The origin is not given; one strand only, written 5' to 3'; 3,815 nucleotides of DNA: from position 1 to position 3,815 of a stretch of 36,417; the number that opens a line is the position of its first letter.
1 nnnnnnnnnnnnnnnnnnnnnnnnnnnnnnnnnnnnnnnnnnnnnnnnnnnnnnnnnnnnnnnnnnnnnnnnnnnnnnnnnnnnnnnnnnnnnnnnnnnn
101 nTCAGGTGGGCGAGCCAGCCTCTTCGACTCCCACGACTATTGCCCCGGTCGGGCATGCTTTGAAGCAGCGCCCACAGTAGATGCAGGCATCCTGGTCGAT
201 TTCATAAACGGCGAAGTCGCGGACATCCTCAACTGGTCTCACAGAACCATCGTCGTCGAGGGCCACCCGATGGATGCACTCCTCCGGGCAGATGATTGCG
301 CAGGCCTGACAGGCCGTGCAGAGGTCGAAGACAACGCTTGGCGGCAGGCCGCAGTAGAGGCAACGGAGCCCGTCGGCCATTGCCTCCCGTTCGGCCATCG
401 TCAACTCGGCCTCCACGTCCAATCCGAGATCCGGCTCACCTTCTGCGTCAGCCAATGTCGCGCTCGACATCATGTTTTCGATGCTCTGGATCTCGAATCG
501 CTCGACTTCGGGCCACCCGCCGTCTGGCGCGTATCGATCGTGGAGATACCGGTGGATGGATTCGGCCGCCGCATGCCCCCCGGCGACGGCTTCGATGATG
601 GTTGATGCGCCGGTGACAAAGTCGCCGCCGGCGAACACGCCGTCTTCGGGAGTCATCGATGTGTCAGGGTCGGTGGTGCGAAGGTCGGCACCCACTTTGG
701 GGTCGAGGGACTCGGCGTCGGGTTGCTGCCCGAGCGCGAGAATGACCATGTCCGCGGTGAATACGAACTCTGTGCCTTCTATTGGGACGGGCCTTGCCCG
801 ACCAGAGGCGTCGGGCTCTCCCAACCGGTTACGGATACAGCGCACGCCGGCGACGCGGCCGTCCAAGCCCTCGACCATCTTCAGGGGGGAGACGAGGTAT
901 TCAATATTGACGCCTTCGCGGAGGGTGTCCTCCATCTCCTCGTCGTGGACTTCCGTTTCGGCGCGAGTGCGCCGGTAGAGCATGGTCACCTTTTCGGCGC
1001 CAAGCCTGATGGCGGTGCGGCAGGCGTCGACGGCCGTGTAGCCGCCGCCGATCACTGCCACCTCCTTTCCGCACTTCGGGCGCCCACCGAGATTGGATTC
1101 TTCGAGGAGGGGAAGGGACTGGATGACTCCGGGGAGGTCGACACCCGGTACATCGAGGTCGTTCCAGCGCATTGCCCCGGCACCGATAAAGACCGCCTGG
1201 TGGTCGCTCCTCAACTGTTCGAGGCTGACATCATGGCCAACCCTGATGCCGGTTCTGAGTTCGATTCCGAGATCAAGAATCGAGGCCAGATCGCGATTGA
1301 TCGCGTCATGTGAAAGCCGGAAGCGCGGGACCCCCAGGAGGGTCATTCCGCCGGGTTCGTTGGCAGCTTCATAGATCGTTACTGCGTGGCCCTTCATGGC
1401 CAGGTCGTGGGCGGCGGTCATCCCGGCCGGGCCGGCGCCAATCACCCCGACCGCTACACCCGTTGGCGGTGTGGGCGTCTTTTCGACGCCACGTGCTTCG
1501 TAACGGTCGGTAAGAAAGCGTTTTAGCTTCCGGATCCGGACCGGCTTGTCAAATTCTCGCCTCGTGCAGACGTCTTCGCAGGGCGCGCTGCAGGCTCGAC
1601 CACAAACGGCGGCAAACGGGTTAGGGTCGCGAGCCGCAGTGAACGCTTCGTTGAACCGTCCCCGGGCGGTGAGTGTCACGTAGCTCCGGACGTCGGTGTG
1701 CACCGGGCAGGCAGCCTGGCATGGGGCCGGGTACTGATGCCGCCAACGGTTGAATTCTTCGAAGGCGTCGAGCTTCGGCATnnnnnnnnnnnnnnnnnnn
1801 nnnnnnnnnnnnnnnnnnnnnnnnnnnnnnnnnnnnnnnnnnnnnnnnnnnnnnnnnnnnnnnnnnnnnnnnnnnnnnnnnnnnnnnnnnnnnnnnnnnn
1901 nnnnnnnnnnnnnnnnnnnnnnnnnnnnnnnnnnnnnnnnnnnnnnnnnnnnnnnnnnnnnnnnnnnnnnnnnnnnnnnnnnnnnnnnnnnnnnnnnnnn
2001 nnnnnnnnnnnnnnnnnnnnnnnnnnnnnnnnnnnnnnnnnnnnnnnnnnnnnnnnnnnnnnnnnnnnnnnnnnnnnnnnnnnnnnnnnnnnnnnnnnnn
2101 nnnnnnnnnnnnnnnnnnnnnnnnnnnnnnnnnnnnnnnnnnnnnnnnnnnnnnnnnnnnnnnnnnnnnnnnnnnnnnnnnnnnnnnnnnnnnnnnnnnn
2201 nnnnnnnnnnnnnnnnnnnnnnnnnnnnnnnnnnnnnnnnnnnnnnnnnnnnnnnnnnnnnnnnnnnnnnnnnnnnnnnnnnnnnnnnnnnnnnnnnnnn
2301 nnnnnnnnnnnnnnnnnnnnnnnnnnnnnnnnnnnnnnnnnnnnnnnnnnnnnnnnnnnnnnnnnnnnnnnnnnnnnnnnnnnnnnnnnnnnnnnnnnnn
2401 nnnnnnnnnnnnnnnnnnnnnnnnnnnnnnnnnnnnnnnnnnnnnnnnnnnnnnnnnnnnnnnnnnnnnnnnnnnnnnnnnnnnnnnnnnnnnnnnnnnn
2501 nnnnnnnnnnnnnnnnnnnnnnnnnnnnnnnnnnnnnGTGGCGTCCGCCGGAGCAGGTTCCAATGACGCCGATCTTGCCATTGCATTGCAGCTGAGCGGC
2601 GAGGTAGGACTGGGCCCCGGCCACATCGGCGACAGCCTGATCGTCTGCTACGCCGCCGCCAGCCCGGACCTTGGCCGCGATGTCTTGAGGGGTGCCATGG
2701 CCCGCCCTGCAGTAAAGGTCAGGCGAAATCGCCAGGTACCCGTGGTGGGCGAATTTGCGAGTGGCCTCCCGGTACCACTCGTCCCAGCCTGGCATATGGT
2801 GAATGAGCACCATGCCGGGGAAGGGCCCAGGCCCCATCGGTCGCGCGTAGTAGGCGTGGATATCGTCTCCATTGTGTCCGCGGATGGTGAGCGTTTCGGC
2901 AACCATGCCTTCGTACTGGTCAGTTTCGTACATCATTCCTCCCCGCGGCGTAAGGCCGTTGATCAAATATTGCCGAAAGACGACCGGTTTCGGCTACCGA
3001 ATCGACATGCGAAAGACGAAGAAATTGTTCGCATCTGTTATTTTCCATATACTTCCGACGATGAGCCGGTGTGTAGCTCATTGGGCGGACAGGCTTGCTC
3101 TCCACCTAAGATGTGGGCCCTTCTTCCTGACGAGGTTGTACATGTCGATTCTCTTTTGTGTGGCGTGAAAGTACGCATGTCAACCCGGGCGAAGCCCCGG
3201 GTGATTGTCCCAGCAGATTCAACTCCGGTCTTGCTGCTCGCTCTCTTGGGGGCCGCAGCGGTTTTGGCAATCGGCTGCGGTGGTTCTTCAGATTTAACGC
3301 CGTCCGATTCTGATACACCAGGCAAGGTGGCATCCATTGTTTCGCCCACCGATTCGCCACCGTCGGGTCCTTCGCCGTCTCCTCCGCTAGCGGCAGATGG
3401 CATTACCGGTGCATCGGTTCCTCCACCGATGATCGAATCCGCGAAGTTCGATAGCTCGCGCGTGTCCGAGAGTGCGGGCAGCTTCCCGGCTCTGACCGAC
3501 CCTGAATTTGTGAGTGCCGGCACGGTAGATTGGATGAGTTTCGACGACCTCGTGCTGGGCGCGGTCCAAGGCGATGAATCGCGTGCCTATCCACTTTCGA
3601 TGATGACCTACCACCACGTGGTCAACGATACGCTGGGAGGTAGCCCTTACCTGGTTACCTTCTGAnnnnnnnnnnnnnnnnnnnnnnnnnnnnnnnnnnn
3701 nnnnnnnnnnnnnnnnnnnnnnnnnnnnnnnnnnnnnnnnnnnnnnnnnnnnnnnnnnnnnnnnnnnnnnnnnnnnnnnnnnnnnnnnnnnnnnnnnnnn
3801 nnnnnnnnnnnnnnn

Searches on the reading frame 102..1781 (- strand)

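Call 44: search_protein_families(library=pfam, proteins=[window:102-1781:-], max_evalue=0.0001)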
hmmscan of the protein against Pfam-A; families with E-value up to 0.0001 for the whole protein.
window:102-1781:- (559 aa): 16 families
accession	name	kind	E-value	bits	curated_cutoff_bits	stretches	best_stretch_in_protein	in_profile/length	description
PF07992.20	Pyr_redox_2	-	1.6e-26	93.9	26.1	1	111-401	3-290/291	Pyridine nucleotide-disulphide oxidoreductase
PF14691.11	Fer4_20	-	2.2e-18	66.5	25.8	1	5-97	16-111/113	Dihydroprymidine dehydrogenase domain II, 4Fe-4S cluster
PF00037.32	Fer4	-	1.5e-09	37.7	21.1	1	526-548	1-23/24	4Fe-4S binding domain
PF13450.12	NAD_binding_8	-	2.8e-09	37.6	21.9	1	113-146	1-34/68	NAD(P)-binding Rossmann-like domain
PF12838.12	Fer4_7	-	2.1e-08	34.9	27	1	488-547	2-52/52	4Fe-4S dicluster domain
PF00070.33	Pyr_redox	-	3.9e-08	34.2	22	0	241-292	2-56/82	Pyridine nucleotide-disulphide oxidoreductase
PF13738.12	Pyr_redox_3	-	5.1e-08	33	30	0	236-282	162-207/305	Pyridine nucleotide-disulphide oxidoreductase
PF13187.11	Fer4_9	-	2.8e-07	30.9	27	1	488-548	2-52/52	4Fe-4S dicluster domain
PF12837.12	Fer4_6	-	3e-06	27.4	25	1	527-548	3-24/24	4Fe-4S binding domain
PF01262.27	AlaDh_PNT_C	-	4.3e-06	26.8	23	0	240-280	30-69/214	Alanine dehydrogenase/PNT, C-terminal domain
PF01266.30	DAO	-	1.3e-05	25.4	27.9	1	111-145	2-37/353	FAD dependent oxidoreductase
PF13237.11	Fer4_10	-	2.3e-05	24.7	25.5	0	527-549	3-27/53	4Fe-4S dicluster domain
PF13484.11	Fer4_16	-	3.8e-05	24.8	30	0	533-550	2-19/66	4Fe-4S double cluster binding domain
PF03486.20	HI0933_like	-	4.8e-05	23.4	50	1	111-144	3-36/244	HI0933-like protein Rossmann domain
PF12831.13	FAD_oxidored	-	7.1e-05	22.7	27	0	111-147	2-38/416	FAD dependent oxidoreductase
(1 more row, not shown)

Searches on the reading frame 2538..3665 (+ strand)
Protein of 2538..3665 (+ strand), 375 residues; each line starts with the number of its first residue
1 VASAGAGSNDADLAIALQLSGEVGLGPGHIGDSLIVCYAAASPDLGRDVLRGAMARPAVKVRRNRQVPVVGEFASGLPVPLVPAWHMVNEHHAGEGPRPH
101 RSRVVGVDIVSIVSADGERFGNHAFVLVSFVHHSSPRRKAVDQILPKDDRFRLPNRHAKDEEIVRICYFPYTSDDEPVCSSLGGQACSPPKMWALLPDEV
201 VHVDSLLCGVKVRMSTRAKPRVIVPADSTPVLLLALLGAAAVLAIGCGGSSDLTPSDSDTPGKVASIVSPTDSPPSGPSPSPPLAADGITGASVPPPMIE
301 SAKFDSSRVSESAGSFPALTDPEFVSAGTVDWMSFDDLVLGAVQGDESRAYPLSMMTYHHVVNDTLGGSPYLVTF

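Call 44: search_protein_families(library=pfam, proteins=[window:2538-3665:+], max_evalue=0.0001)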
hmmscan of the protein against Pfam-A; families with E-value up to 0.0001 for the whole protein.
window:2538-3665:+ (375 aa): 1 family
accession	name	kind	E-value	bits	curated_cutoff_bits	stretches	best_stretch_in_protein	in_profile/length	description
PF11376.13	DUF3179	-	6.4e-15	55.8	27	1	315-375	3-64/292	Protein of unknown function (DUF3179)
